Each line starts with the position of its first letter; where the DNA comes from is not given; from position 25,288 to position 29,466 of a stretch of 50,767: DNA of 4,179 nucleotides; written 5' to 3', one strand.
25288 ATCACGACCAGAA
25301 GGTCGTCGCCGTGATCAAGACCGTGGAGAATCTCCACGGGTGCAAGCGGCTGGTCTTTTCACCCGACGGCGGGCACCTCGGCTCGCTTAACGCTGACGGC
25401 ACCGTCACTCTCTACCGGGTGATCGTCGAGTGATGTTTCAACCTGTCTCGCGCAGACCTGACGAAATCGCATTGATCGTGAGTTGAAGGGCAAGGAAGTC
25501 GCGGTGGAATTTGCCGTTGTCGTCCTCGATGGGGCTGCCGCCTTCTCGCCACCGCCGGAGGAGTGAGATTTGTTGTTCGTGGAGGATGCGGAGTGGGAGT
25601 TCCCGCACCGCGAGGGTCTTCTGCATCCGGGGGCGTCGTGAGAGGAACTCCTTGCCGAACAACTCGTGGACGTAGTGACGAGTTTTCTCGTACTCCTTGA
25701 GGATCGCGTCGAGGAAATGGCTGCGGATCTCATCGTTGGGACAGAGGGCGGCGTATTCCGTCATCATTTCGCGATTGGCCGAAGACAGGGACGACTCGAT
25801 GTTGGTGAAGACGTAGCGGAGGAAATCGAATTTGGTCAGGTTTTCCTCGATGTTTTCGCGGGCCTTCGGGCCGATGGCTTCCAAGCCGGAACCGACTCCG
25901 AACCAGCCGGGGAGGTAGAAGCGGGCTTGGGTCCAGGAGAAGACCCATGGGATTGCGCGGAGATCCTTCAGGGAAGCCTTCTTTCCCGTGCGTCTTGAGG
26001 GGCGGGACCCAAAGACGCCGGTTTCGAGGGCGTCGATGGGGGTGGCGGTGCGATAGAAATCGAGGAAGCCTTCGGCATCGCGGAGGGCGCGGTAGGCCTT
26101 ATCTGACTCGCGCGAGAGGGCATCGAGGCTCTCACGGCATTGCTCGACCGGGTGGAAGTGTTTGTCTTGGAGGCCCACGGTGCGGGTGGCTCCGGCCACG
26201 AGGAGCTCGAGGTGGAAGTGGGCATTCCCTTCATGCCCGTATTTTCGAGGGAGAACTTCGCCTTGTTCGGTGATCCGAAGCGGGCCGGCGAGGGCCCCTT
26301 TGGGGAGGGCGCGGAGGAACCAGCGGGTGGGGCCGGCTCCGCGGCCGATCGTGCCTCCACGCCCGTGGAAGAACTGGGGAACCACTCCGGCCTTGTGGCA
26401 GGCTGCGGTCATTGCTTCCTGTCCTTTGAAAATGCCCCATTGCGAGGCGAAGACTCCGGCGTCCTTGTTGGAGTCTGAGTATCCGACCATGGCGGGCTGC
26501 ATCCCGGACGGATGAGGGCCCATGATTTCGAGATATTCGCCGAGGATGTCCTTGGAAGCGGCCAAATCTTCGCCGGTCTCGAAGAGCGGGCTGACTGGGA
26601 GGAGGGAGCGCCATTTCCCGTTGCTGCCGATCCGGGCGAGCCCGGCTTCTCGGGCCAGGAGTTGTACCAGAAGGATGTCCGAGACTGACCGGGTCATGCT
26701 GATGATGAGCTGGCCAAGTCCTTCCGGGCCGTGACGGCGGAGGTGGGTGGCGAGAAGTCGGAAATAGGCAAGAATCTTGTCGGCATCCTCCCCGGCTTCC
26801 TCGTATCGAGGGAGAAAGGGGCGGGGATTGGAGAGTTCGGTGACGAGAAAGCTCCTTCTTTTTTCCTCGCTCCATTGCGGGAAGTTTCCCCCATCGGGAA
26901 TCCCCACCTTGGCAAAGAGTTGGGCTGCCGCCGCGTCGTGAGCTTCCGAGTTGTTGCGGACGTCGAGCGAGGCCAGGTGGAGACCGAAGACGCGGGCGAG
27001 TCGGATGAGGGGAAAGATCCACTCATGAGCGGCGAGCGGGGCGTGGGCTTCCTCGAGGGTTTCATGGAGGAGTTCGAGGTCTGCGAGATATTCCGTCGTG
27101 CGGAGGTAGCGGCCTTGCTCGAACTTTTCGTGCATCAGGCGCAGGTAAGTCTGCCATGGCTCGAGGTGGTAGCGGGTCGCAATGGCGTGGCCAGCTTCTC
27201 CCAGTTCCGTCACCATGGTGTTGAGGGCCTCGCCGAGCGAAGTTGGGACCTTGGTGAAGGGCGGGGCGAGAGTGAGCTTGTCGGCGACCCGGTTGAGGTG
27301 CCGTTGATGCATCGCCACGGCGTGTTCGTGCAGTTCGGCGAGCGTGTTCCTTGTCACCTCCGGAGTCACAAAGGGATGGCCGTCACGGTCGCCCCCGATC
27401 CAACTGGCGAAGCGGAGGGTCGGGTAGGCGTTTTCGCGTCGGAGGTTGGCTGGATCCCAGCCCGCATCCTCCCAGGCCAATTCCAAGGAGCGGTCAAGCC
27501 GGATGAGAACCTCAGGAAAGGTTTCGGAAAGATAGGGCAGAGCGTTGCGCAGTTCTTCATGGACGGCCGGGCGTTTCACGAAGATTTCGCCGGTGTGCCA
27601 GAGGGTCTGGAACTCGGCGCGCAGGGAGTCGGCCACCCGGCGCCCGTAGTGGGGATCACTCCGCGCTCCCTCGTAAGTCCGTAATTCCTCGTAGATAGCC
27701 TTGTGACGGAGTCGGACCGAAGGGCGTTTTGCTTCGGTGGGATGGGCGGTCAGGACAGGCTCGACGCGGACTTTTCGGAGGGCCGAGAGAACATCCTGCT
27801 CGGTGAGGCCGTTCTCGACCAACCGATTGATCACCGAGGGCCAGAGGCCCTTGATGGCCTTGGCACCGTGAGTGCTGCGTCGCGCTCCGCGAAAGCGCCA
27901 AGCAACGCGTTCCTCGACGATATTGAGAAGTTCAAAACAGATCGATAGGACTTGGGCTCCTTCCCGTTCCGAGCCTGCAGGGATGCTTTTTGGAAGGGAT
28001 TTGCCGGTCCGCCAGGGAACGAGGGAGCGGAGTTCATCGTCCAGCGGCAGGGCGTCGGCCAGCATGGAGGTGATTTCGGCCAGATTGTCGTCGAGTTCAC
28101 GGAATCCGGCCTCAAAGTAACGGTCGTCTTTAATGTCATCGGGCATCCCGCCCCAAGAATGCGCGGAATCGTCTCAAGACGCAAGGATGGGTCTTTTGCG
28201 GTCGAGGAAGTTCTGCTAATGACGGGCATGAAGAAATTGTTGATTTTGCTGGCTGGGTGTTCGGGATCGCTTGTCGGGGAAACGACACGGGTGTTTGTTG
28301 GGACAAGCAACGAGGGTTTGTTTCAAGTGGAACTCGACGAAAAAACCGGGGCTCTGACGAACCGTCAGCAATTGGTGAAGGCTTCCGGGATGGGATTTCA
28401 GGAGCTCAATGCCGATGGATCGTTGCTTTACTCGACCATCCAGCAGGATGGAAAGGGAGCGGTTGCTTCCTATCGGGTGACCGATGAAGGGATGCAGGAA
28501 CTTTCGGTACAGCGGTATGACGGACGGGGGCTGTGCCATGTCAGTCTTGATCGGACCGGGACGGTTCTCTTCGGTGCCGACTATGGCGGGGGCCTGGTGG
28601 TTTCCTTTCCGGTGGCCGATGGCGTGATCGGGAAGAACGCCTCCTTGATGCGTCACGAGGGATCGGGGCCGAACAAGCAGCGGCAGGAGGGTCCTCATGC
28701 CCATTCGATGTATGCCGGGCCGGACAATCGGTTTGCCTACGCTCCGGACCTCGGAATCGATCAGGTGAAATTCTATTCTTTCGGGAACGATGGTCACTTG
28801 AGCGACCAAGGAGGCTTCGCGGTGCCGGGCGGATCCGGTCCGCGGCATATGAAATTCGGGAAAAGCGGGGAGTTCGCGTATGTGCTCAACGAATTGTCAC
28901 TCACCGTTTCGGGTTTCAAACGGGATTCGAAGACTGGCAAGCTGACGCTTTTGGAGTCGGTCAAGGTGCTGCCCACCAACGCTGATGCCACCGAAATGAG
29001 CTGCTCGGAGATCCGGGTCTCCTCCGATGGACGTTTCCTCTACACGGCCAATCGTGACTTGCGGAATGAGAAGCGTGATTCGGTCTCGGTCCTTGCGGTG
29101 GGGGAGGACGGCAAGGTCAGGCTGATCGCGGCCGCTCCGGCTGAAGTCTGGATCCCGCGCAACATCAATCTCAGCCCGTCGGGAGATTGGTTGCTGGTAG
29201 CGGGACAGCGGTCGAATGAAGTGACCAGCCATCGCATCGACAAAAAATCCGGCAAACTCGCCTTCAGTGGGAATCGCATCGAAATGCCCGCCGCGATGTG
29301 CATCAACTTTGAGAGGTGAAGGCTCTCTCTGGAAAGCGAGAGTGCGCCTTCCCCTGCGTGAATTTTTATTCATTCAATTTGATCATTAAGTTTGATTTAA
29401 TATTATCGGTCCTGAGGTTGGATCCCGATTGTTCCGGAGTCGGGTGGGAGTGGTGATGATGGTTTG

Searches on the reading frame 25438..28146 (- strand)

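Call 11: search_protein_families(library=pfam, proteins=[window:25438-28146:-], max_evalue=0.001)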
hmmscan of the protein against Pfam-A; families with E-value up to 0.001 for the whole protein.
window:25438-28146:- (902 aa): 1 family
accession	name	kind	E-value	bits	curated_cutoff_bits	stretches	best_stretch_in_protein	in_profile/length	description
PF00311.23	PEPcase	-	1.5e-196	655.6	22.4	1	60-902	62-919/919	Phosphoenolpyruvate carboxylase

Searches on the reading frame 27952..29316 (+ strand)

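Call 11: search_protein_families(library=pfam, proteins=[window:27952-29316:+], max_evalue=0.001)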
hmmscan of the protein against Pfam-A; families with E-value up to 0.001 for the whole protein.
window:27952-29316:+ (455 aa): 2 families
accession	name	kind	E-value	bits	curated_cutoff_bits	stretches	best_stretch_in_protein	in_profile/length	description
PF10282.15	Lactonase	-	3.3e-90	303.2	21.7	1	113-453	9-344/344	Lactonase, 7-bladed beta-propeller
PF08450.18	SGL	-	5.5e-05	23.3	26.3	0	325-436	66-170/246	SMP-30/Gluconolactonase/LRE-like region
